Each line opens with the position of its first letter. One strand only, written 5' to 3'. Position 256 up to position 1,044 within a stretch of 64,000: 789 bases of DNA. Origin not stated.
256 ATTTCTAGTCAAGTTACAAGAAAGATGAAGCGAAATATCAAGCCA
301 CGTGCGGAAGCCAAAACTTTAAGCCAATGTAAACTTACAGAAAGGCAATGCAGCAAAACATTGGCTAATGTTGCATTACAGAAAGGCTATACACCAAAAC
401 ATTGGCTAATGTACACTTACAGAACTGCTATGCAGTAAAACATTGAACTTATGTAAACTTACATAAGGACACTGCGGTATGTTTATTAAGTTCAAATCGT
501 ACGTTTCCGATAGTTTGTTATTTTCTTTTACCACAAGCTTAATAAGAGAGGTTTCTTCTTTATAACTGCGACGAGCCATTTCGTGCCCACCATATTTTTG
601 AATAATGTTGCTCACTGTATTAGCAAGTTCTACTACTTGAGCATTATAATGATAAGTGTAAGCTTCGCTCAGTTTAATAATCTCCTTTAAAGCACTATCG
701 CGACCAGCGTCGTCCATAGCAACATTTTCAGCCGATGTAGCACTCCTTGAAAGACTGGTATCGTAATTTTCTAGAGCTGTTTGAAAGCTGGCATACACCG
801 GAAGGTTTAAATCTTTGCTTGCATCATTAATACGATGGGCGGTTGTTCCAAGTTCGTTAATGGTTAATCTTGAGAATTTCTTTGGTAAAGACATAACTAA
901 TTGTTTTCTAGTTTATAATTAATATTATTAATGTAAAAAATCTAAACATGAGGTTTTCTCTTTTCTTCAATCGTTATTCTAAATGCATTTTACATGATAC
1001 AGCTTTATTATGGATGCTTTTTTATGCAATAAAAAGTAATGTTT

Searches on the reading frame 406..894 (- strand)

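Call 65: search_protein_families(library=pfam, proteins=[window:406-894:-], max_evalue=0.00001)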
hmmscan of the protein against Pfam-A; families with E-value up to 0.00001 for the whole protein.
window:406-894:- (162 aa): 1 family
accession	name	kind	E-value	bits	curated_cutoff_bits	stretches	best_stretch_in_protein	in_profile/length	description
PF19775.4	DUF6261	-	3.5e-08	33.9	27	1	59-128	5-72/154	Family of unknown function (DUF6261)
